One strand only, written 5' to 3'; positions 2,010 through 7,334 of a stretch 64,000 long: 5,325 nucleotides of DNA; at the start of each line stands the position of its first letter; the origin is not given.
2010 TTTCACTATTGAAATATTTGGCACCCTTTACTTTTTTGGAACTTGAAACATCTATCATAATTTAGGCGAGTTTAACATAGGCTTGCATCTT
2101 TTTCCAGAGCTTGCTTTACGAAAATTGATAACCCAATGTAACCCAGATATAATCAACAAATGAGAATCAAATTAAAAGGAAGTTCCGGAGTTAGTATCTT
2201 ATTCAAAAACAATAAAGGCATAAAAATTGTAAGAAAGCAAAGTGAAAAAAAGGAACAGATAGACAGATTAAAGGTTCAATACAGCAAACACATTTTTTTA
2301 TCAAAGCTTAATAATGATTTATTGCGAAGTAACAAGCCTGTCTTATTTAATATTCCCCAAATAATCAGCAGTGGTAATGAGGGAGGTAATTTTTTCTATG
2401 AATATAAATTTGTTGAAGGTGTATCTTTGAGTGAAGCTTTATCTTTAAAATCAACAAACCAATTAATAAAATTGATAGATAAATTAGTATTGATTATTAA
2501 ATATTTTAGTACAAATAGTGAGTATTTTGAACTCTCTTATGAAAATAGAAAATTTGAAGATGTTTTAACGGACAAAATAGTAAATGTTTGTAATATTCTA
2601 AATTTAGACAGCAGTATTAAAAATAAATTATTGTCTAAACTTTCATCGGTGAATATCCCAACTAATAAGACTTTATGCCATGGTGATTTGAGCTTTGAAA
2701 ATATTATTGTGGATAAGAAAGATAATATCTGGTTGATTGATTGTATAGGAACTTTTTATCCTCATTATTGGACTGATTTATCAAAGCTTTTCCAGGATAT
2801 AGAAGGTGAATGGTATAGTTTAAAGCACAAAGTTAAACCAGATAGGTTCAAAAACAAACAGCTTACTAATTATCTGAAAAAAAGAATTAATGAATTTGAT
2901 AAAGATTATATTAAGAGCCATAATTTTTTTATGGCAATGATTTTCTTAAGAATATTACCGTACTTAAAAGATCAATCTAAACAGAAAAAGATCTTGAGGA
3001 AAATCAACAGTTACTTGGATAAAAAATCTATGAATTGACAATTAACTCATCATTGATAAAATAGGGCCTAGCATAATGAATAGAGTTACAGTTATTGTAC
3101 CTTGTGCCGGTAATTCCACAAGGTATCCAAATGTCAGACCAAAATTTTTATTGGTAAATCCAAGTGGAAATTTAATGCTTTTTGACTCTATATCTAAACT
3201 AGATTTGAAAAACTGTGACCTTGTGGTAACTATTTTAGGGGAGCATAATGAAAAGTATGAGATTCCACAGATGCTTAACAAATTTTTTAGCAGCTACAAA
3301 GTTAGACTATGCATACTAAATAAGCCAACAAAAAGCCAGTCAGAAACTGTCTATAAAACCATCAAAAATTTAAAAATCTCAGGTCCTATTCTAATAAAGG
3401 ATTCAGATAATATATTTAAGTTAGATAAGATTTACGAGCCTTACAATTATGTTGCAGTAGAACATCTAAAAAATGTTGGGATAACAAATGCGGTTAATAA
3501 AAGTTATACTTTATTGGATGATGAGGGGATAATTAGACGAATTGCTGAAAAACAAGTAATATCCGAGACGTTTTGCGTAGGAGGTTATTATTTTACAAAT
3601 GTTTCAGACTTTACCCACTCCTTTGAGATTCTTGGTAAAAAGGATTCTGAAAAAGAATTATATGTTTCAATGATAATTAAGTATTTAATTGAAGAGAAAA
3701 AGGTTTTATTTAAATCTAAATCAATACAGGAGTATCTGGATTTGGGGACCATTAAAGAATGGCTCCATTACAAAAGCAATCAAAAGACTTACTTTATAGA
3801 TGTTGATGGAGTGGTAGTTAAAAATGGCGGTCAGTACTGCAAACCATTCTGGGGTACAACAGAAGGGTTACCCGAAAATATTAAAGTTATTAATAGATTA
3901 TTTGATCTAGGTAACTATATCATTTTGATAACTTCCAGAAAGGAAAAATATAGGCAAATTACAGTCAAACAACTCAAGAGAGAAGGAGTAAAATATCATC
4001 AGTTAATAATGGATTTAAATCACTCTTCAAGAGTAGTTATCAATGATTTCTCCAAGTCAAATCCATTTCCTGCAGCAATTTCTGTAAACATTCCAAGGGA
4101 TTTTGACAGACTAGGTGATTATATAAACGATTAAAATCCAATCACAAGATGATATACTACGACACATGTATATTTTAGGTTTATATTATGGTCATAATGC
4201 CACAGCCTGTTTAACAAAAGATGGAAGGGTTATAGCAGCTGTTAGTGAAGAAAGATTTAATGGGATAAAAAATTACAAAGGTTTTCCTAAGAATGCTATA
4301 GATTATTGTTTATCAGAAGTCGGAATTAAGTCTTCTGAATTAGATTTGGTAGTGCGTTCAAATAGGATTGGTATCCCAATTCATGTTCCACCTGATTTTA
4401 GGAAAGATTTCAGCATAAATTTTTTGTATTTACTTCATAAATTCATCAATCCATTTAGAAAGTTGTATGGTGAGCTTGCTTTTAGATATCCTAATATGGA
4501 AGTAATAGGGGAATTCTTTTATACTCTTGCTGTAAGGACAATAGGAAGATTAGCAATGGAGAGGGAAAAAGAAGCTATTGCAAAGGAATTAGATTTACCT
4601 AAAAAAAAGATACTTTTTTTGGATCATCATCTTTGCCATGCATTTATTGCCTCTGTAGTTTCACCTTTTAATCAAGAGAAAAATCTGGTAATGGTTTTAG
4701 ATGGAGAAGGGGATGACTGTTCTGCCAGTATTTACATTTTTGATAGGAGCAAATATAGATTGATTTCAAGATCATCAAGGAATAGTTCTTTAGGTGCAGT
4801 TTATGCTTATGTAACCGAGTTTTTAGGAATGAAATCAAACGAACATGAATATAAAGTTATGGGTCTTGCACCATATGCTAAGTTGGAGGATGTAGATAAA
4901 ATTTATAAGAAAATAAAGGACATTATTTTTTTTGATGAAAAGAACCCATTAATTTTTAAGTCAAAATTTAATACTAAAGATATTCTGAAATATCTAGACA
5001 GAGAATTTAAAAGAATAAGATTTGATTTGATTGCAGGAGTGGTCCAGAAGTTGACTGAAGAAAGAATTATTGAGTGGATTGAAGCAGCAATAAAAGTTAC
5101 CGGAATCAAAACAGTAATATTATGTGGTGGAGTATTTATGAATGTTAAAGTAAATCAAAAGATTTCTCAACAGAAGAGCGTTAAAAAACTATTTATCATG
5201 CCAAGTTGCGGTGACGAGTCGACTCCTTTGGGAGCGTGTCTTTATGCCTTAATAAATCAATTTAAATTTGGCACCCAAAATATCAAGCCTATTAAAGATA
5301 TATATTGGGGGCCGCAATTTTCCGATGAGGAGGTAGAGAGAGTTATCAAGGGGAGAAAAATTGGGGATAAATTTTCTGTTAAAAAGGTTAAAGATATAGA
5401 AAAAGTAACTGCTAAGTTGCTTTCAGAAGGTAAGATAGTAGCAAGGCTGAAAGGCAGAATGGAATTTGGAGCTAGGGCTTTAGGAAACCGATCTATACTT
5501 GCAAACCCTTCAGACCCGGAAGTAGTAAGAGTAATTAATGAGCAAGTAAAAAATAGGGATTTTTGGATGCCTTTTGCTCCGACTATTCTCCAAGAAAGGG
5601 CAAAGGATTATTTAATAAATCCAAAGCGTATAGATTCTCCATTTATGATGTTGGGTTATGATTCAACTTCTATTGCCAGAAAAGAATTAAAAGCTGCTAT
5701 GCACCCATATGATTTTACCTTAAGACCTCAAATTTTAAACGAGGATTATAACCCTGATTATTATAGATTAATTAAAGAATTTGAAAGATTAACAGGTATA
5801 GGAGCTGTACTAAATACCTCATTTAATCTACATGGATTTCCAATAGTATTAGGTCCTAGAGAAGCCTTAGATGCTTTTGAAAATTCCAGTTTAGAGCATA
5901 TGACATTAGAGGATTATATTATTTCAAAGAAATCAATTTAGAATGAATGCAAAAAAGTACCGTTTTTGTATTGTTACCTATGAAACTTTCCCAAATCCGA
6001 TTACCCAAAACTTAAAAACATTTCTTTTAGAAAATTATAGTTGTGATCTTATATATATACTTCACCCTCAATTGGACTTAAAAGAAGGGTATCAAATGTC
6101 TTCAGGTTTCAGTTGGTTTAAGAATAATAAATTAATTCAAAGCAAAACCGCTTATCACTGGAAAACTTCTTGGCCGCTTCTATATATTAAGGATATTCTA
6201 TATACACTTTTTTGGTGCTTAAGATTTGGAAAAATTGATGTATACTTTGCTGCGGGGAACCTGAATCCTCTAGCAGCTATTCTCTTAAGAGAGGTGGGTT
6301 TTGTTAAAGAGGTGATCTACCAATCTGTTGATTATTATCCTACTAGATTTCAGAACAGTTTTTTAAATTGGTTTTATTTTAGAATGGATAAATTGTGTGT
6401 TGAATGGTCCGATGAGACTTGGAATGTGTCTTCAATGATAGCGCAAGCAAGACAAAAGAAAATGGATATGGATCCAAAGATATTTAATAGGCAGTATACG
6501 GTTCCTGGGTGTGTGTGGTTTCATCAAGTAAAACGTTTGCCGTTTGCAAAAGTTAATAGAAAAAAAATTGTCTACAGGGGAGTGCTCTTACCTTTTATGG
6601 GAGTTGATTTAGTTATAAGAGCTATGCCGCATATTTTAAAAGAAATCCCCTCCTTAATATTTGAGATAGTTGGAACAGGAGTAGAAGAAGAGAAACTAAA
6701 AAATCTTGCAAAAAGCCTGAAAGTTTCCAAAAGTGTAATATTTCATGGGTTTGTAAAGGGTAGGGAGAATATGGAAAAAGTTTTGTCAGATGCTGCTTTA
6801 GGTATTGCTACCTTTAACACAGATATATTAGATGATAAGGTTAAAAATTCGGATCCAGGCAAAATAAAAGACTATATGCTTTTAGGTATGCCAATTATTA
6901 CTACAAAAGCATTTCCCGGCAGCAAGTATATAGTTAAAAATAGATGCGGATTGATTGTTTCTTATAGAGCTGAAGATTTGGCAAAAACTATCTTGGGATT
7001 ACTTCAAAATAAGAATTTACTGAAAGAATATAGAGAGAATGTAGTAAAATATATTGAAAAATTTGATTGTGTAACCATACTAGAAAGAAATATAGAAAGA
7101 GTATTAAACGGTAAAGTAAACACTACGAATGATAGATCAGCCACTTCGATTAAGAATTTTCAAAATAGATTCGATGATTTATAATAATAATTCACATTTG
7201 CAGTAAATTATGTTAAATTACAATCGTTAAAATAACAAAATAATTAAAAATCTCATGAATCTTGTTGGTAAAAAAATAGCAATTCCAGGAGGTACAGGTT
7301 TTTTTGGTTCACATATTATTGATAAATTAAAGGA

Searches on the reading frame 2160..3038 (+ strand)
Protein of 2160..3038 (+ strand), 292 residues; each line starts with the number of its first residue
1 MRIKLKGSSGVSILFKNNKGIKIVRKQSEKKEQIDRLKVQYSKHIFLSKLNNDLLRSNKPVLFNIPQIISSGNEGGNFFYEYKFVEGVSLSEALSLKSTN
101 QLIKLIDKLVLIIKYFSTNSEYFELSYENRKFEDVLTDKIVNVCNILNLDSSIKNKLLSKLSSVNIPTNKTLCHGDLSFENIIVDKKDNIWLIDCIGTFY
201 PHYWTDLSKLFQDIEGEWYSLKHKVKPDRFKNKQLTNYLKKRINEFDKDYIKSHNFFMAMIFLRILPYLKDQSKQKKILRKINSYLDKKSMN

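Call 55: search_protein_families(library=pfam, proteins=[window:2160-3038:+], max_evalue=0.001)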
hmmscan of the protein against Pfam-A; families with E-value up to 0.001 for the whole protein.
window:2160-3038:+ (292 aa): 3 families
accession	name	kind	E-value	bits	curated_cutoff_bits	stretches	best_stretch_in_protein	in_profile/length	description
PF01636.29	APH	-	5e-05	23.6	23.2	1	57-213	49-212/239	Phosphotransferase enzyme family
PF01163.29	RIO1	-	9.2e-05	22.6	22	1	161-196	114-149/187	RIO domain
PF19974.5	TCAD9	-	0.00012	21.8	40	1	170-214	297-341/429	Ternary complex associated domain 9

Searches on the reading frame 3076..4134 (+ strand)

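Call 55: search_protein_families(library=pfam, proteins=[window:3076-4134:+], max_evalue=0.001)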
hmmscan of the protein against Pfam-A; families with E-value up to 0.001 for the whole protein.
window:3076-4134:+ (352 aa): 1 family
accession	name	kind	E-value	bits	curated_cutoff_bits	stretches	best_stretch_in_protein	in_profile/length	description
PF03767.20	Acid_phosphat_B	-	7.7e-07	29.3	27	1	261-318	118-176/230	HAD superfamily, subfamily IIIB (Acid phosphatase)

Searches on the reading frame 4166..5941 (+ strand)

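Call 55: search_protein_families(library=pfam, proteins=[window:4166-5941:+], max_evalue=0.001)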
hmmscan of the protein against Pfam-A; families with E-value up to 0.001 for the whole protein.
window:4166-5941:+ (591 aa): 3 families
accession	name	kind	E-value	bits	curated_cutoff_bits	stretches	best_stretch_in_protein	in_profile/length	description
PF16861.10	Carbam_trans_C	-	4e-58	196.2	27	1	416-588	1-170/170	Carbamoyltransferase C-terminus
PF02543.21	Carbam_trans_N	-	4.7e-42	145.1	24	1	3-358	2-345/346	Carbamoyltransferase N-terminus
PF22521.2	HypF_C_2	-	0.00011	22.5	27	1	265-340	144-220/241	Carbamoyltransferase, Kae1-like Domain, second subdomain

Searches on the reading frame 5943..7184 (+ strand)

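Call 55: search_protein_families(library=pfam, proteins=[window:5943-7184:+], max_evalue=0.001)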
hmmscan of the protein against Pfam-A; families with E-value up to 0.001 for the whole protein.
window:5943-7184:+ (413 aa): 2 families
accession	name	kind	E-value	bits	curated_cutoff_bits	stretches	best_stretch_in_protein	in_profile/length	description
PF00534.26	Glycos_transf_1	-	4.7e-20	72.2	26.4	1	204-367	13-169/172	Glycosyl transferases group 1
PF13692.12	Glyco_trans_1_4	-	4.9e-18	66.2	27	1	207-356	2-142/142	Glycosyl transferases group 1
